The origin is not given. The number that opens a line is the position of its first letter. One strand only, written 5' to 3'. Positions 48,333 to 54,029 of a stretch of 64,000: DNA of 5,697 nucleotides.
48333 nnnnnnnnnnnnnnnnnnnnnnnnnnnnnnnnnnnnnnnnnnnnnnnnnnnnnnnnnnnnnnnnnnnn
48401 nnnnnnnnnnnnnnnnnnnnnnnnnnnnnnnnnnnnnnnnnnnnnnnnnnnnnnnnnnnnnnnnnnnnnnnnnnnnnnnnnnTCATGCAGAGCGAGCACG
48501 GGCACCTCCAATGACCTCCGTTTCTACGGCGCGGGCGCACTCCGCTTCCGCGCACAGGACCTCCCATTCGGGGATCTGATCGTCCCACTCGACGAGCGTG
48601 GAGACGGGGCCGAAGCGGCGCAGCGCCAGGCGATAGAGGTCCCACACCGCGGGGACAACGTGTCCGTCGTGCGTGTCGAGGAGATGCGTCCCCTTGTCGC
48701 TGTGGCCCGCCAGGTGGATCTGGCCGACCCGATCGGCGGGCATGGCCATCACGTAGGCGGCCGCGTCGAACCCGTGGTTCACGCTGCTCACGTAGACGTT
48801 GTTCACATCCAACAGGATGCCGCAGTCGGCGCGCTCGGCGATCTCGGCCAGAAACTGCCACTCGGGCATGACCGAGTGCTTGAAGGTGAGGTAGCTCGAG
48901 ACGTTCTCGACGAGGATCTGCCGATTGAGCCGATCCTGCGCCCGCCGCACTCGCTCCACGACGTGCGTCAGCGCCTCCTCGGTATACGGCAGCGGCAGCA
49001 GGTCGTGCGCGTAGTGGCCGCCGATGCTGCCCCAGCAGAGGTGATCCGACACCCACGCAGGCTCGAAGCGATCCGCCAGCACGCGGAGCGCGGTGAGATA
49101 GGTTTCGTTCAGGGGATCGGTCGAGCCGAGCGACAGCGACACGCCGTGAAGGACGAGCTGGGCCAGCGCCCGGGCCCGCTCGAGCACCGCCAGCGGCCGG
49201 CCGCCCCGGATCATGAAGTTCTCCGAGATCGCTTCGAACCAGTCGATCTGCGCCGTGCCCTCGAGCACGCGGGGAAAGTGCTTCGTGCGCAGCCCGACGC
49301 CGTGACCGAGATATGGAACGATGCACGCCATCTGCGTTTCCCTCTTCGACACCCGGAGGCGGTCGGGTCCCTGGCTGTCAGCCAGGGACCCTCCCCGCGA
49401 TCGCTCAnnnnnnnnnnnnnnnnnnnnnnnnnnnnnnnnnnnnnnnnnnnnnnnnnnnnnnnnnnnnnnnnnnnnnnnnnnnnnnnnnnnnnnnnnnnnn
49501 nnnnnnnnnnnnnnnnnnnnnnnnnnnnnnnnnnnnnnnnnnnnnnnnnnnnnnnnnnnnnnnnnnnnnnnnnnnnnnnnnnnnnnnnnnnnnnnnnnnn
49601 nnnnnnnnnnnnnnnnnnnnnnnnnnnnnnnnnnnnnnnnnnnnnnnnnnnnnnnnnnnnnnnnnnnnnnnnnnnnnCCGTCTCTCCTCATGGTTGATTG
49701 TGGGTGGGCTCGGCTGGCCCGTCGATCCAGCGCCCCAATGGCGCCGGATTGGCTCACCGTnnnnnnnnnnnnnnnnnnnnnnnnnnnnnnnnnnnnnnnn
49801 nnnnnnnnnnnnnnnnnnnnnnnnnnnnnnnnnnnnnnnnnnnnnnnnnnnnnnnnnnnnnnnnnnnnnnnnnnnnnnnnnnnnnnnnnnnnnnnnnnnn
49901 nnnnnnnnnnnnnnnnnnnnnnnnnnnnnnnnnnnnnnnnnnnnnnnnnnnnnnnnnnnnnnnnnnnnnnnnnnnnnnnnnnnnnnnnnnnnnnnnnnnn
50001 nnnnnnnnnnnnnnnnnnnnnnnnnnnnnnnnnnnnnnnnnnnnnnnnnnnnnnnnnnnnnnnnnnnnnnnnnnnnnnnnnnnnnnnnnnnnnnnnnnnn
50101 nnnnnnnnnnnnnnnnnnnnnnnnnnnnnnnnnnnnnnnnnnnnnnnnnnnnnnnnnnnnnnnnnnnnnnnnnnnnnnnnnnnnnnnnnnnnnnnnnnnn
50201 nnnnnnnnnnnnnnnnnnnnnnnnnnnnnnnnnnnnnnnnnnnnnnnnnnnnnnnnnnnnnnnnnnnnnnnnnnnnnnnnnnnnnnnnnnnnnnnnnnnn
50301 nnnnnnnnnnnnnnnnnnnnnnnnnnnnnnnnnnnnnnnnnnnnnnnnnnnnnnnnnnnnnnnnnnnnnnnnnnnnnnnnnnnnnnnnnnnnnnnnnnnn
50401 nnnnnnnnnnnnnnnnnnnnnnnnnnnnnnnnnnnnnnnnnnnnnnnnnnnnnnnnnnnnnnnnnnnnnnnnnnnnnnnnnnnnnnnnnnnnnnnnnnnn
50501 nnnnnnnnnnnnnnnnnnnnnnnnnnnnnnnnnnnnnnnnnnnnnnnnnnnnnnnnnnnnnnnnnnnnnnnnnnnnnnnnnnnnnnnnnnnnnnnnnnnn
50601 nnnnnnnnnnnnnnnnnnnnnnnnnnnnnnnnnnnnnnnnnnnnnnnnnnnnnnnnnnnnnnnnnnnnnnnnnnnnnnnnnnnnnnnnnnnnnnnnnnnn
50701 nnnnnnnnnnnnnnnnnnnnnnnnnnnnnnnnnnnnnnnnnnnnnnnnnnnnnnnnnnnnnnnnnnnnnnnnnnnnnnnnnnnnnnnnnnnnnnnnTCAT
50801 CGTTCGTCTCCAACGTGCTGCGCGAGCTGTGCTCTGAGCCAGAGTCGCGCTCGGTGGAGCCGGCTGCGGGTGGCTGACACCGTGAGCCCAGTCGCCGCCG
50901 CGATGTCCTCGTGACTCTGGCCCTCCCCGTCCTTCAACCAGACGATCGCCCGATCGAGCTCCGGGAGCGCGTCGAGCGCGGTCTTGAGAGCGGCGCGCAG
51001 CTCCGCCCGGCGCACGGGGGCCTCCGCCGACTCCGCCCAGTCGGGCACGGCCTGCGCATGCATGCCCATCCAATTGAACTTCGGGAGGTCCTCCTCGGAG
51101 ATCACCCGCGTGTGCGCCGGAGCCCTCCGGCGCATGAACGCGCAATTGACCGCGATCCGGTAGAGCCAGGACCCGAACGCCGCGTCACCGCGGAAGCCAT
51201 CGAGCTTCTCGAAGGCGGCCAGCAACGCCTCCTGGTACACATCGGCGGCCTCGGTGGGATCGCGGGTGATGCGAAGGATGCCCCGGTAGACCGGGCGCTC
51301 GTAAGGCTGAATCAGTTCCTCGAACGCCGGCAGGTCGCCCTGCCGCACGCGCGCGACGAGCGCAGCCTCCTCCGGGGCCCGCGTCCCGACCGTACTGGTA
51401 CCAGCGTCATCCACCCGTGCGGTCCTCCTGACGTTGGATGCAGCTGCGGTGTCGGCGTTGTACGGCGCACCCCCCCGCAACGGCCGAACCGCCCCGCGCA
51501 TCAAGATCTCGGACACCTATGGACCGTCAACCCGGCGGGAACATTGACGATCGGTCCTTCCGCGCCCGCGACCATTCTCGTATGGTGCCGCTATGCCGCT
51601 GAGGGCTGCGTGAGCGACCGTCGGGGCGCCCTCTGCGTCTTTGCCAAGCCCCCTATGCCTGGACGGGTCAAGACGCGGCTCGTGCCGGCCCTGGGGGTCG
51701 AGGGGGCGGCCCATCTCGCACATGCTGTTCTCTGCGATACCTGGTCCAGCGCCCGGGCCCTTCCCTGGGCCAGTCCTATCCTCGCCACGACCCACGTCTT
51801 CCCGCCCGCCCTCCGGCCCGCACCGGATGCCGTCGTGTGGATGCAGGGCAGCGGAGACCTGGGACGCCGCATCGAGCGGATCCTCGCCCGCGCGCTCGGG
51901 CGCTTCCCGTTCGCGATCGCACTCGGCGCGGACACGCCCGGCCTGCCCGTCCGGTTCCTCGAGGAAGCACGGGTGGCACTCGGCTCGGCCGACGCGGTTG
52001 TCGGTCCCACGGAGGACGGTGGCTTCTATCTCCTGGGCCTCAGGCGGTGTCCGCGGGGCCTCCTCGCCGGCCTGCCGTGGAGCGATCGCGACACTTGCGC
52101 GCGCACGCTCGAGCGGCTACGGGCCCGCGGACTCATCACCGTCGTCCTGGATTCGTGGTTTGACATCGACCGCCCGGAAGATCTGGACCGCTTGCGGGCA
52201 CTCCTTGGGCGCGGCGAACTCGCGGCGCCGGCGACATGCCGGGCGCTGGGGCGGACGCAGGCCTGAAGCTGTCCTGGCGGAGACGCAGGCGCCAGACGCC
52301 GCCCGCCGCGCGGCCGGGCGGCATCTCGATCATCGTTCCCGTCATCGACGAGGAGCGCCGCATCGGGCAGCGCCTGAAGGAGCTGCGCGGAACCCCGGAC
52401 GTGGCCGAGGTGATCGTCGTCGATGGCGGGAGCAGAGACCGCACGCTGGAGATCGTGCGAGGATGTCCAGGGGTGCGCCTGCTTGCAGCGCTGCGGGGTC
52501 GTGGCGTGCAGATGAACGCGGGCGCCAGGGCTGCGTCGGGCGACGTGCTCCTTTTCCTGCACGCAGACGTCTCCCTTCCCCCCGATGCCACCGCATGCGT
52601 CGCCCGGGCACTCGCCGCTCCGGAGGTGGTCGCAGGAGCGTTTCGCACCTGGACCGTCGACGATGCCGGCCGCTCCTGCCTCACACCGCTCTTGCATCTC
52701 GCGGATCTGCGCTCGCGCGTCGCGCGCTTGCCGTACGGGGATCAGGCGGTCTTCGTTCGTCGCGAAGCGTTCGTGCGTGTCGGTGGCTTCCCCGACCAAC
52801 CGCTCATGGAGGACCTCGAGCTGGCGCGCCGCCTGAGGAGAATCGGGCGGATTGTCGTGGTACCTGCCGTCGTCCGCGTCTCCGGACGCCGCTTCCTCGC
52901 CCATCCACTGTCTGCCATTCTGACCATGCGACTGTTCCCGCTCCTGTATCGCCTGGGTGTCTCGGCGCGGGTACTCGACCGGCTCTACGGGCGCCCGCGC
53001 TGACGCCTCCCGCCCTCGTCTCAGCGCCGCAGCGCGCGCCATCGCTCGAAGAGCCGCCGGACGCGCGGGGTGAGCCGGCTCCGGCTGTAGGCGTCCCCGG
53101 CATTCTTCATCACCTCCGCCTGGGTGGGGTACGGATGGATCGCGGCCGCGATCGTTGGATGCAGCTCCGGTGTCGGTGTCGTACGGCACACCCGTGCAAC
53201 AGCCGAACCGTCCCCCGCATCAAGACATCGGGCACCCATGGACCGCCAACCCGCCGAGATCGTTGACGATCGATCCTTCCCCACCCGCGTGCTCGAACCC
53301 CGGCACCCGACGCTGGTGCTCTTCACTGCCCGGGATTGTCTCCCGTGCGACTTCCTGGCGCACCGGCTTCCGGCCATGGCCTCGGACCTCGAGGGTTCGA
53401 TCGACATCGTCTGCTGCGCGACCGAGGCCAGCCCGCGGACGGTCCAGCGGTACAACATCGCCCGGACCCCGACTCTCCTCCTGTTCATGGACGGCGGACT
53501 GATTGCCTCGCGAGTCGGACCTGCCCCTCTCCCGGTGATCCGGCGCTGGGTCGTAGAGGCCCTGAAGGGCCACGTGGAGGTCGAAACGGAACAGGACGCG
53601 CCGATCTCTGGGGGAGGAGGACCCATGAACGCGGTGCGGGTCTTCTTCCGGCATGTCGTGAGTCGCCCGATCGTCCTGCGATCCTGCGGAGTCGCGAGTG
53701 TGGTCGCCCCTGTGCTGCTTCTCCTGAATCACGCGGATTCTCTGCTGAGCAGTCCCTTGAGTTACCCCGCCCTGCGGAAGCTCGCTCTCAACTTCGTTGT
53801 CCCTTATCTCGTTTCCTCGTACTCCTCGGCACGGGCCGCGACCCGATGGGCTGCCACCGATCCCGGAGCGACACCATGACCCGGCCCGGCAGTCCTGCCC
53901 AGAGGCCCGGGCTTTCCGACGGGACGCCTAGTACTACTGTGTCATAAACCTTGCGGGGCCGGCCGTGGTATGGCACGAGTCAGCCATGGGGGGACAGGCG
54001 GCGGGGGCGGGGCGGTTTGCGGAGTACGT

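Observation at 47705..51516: Bufferin-type RiPP locus (6-Cys signal-peptide precursor, MNIO, DUF2063) under an ECF sigma and an RsrA-like ZAS anti-sigma, with a YceI-like gene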

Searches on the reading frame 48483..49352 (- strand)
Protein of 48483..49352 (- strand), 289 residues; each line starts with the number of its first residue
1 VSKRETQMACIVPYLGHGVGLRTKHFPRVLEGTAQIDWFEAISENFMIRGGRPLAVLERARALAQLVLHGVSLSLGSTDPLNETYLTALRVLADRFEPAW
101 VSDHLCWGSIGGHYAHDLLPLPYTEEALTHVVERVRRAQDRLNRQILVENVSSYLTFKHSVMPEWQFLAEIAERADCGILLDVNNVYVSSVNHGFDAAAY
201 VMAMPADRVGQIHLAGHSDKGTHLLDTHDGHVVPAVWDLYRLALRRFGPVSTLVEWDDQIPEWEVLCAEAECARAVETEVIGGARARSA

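Call 3: search_protein_families(library=pfam, proteins=[window:48483-49352:-], max_evalue=0.01)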
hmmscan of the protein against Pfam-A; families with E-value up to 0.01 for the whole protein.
window:48483-49352:- (289 aa): 1 family
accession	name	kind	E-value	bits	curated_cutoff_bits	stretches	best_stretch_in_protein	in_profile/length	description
PF05114.20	MbnB_TglH_ChrH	-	1.2e-107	359.5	25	1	17-276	2-261/263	RiPP precursor modification enzyme MbnB/TglH/ChrH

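Call 4: search_protein_families(library=ncbifam, proteins=[window:48483-49352:-], max_evalue=0.01)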
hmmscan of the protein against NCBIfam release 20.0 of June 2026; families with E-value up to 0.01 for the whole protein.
window:48483-49352:- (289 aa): 5 families
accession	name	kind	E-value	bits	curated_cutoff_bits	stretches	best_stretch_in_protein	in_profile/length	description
NF050167.1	MNIO_BufB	equivalog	3.4e-113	377.3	310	1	18-274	2-262/262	MNIO family bufferin maturase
NF003818.2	PRK05409.1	equivalog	1.1e-73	248.1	360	1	17-274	2-261/264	HvfB family MNIO-type RiPP peptide maturase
NF050151.1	RiPP_MNIO_ApyH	equivalog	1.4e-28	99.8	400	1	60-276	51-279/283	multinuclear non-heme iron-dependent oxidative enzyme ApyH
TIGR04159.2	methbact_MbnB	equivalog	1.6e-14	54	325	1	30-238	17-219/261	methanobactin biosynthesis protein MbnB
NF050165.1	MNIO_ChrH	equivalog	7.7e-12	44.9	600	1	65-221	58-215/363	MNIO family chryseobactin maturase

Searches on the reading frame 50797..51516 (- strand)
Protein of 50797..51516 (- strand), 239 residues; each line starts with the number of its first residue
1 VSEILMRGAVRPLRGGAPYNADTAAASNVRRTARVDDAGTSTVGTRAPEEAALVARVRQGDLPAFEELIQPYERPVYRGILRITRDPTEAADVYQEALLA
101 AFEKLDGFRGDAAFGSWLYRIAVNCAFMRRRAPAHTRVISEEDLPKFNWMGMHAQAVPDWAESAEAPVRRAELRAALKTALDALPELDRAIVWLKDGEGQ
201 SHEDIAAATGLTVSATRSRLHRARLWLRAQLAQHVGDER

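Call 3: search_protein_families(library=pfam, proteins=[window:50797-51516:-], max_evalue=0.01)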
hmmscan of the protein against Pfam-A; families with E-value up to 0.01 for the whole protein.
window:50797-51516:- (239 aa): 3 families
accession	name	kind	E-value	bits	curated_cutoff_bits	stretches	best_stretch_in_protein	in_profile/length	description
PF08281.18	Sigma70_r4_2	-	1.8e-14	53.5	25.7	1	175-227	2-54/54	Sigma-70, region 4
PF04542.20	Sigma70_r2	-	1.6e-13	50.7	24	1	68-131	1-66/71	Sigma-70 region 2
PF04545.22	Sigma70_r4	-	2e-07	30.9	24.1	1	180-228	1-49/50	Sigma-70, region 4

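Call 4: search_protein_families(library=ncbifam, proteins=[window:50797-51516:-], max_evalue=0.01)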
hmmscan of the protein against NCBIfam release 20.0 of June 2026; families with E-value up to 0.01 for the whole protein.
window:50797-51516:- (239 aa): 78 families (the best 25 are shown)
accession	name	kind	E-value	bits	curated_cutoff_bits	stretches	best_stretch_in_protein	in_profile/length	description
NF008888.0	PRK11922.1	equivalog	1.9e-42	145.4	204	1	45-237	12-202/231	RNA polymerase sigma factor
TIGR02939.1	RpoE_Sigma70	equivalog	4.3e-30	105.2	236.15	1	50-230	7-185/190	RNA polymerase sigma factor RpoE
NF009166.1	PRK12513.1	equivalog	1.9e-29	102.8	206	1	47-234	6-189/193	RNA polymerase sigma factor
NF007223.0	PRK09641.1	equivalog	6.6e-27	94.6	209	1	53-233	8-186/187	RNA polymerase sigma factor SigW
NF004113.0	PRK05602.1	equivalog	9e-27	94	208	1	26-237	8-207/211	RNA polymerase sigma factor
NF007225.0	PRK09643.1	equivalog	2.1e-26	92.9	190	1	47-233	11-184/204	RNA polymerase sigma factor SigM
TIGR02948.1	SigW_bacill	equivalog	8.7e-26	91.1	243.1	1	53-232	8-185/187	RNA polymerase sigma factor SigW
TIGR02937.1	sigma70-ECF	superfamily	4.2e-25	88.3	42.9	1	64-231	2-165/165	sigma-70 family RNA polymerase sigma factor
NF007229.0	PRK09647.1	equivalog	6.2e-23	81.3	265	1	30-235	11-206/220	RNA polymerase sigma factor SigE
TIGR02983.1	SigE-fam_strep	subfamily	1.1e-22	80.7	141.55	1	64-233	7-160/162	SigE family RNA polymerase sigma factor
NF009171.0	PRK12518.1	equivalog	7.5e-22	78.1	208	1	49-233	13-186/191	RNA polymerase sigma factor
TIGR02989.1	Sig-70_gvs1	subfamily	2.7e-20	72.9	124.55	1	64-228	2-155/158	RNA polymerase sigma-70 factor, Rhodopirellula/Verrucomicrobium family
NF058625.1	sigma_PG0214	equivalog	7.7e-20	71.3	130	1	64-233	5-163/170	GFO_1088 family ECF-type sigma factor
NF006089.0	PRK08241.1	subfamily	9.8e-20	70.9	240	1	49-230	8-203/343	RNA polymerase subunit sigma-70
TIGR02947.1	SigH_actino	hypoth_equivalog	1.5e-19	70.4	251.55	1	70-235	18-183/193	RNA polymerase sigma-70 factor, TIGR02947 family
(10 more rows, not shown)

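Call 55: search_solved_structures(query=window:50797-51414:-, max_evalue=0.00001)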
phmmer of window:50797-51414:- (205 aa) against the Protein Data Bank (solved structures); distinct sequences matched with E-value up to 0.00001: 18.
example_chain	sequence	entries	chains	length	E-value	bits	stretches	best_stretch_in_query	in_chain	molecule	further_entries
6in7_B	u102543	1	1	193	8.1e-27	97.6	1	15-192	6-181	RNA polymerase sigma-H factor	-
8z6g_B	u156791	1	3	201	8.7e-27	97.5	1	15-192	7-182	RNA polymerase sigma factor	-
1or7_A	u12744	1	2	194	5.9e-21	78.5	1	17-191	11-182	RNA polymerase sigma-E factor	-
6jbq_F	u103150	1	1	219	7.8e-21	78.1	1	16-191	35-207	ECF RNA polymerase sigma-E factor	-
5wuq_A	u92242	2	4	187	2.7e-17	66.5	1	20-197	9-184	ECF RNA polymerase sigma factor SigW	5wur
5zx2_F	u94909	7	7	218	2.8e-17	66.5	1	31-201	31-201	ECF RNA polymerase sigma factor SigH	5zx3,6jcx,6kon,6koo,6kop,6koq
6jcy_F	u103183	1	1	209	1.6e-16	64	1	31-201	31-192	ECF RNA polymerase sigma factor SigH,ECF RNA polymerase sigma factor SigE,ECF RNA polymera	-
9m9d_F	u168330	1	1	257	1.9e-16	63.7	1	25-200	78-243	ECF RNA polymerase sigma factor SigE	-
9m9e_F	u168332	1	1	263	2.1e-16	63.6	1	25-200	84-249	ECF RNA polymerase sigma factor SigE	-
9m98_F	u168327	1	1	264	2.1e-16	63.6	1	25-200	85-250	ECF RNA polymerase sigma factor SigE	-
7qh5_A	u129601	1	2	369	2e-14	57.1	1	22-199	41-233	RNA polymerase sigma factor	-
2map_A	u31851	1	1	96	8.9e-14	55.1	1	17-92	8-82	RNA polymerase sigma factor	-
2mao_A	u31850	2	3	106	1.1e-13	54.7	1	17-92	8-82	RNA polymerase sigma factor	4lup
4cxf_A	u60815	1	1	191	3.7e-10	43.2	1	17-197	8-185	RNA POLYMERASE SIGMA FACTOR CNRH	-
5or5_A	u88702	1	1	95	3.9e-10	43.2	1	17-92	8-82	ECF RNA polymerase sigma-E factor,ECF RNA polymerase sigma factor SigW,ECF RNA polymerase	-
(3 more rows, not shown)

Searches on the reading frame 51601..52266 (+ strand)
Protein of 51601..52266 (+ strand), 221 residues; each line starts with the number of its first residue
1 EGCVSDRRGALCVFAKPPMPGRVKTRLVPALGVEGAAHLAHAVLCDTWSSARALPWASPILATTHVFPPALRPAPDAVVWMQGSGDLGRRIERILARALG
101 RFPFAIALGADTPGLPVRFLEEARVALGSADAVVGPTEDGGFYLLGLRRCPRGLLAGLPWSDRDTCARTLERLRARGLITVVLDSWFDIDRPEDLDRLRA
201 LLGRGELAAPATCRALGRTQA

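Call 32: search_protein_families(library=pfam, proteins=[window:51641-52266:+], max_evalue=0.001)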
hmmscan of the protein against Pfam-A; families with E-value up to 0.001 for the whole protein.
window:51641-52266:+ (208 aa): 0 families

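Call 42: search_protein_families(library=ncbifam, proteins=[window:51601-52266:+], max_evalue=0.0001)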
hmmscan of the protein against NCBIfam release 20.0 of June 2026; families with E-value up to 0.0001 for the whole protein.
window:51601-52266:+ (221 aa): 2 families
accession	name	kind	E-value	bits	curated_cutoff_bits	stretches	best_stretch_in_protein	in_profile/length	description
TIGR04282.1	glyco_like_cofC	hypoth_equivalog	1.4e-42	145.6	134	1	11-195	1-189/189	TIGR04282 family arsenosugar biosynthesis glycosyltransferase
TIGR03552.1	F420_cofC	equivalog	7.9e-09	35.4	105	1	22-201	11-190/196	2-phospho-L-lactate guanylyltransferase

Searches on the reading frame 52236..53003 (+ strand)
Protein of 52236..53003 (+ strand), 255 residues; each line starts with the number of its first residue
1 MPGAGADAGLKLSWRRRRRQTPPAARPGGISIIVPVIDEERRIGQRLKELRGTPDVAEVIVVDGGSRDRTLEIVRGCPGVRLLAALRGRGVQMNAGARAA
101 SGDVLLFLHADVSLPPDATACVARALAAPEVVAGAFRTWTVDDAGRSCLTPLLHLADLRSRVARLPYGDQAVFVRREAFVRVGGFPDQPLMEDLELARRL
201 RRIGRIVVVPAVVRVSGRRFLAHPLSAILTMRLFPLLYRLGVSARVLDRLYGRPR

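Call 32: search_protein_families(library=pfam, proteins=[window:52236-53003:+], max_evalue=0.001)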
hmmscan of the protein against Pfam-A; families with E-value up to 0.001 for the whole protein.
window:52236-53003:+ (255 aa): 5 families
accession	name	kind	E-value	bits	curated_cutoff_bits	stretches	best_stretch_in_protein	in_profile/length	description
PF00535.33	Glycos_transf_2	-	2.3e-18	67.1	23.3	1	31-138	1-117/168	Glycosyl transferase family 2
PF10111.15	Glyco_tranf_2_2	-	1.4e-08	35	27.3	1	31-123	1-103/276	Glycosyltransferase like family 2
PF13641.12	Glyco_tranf_2_3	-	5.8e-07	30.2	27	1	27-212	1-206/230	Glycosyltransferase like family 2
PF13632.12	Glyco_trans_2_3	-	4.6e-05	23.7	27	1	106-210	3-116/198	Glycosyl transferase family group 2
PF13506.12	Glyco_transf_21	-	0.00058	19.8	21.7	0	91-211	20-148/174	Glycosyl transferase family 21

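Call 42: search_protein_families(library=ncbifam, proteins=[window:52236-53003:+], max_evalue=0.0001)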
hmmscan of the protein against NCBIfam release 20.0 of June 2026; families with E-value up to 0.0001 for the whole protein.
window:52236-53003:+ (255 aa): 9 families
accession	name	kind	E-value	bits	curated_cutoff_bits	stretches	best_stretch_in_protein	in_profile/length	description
TIGR04283.1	glyco_like_mftF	equivalog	2.9e-63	213.4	182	1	30-251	1-221/221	TIGR04283 family arsenosugar biosynthesis glycosyltransferase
TIGR03965.1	mycofact_glyco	equivalog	2.3e-12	46.5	280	1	27-207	73-270/467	mycofactocin biosynthesis glycosyltransferase MftF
NF041875.1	EPS_EpsD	equivalog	9.4e-10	38.4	370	0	31-120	2-98/325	exopolysaccharide biosynthesis glycosyltransferase EpsD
NF010496.0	PRK13915.1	equivalog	6.7e-08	32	262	1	29-114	32-129/307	glucosyl-3-phosphoglycerate synthase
TIGR03937.1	PgaC_IcaA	equivalog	5.7e-07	28.8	422.3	1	16-128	33-152/407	poly-beta-1,6-N-acetyl-D-glucosamine synthase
TIGR04182.1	glyco_TIGR04182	equivalog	3.5e-06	26.6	325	1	30-120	2-91/293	S-layer glycoprotein N-glycosyltransferase AglJ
NF045692.1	OglycostaseCruG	equivalog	6.5e-06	25.3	600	1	21-75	34-89/386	2'-O-glycosyltransferase CruG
NF053846.1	glyco_with_XrtP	equivalog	2.8e-05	23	520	1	17-76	30-89/440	XrtP-associated glycosyltransferase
NF007482.0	PRK10073.1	equivalog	4.3e-05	22.7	423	1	30-117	8-101/334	glycosyltransferase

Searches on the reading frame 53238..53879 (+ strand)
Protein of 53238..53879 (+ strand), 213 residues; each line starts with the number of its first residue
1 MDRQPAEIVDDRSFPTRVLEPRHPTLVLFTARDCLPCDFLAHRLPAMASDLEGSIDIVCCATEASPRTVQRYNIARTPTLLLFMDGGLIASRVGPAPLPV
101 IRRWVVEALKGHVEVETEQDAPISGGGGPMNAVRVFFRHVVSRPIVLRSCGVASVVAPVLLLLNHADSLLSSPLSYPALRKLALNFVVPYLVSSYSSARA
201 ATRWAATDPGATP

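Call 32: search_protein_families(library=pfam, proteins=[window:53238-53879:+], max_evalue=0.001)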
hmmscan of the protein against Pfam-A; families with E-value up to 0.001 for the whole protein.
window:53238-53879:+ (213 aa): 1 family
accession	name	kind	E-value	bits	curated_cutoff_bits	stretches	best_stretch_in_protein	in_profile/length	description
PF00085.26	Thioredoxin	-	2.2e-11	44.1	23.5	1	8-105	4-101/103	Thioredoxin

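Call 42: search_protein_families(library=ncbifam, proteins=[window:53238-53879:+], max_evalue=0.0001)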
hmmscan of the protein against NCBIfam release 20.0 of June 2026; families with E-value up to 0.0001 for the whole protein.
window:53238-53879:+ (213 aa): 3 families
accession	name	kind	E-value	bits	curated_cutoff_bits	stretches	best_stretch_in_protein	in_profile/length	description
TIGR01068.1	thioredoxin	equivalog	1.2e-10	41.5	96.8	1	11-105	3-97/101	thioredoxin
NF006898.0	PRK09381.1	equivalog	1.5e-10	41.4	138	1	10-95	9-94/109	thioredoxin TrxA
NF008229.0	PRK10996.1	equivalog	3.8e-08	33.2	125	1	17-109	47-139/141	thioredoxin TrxC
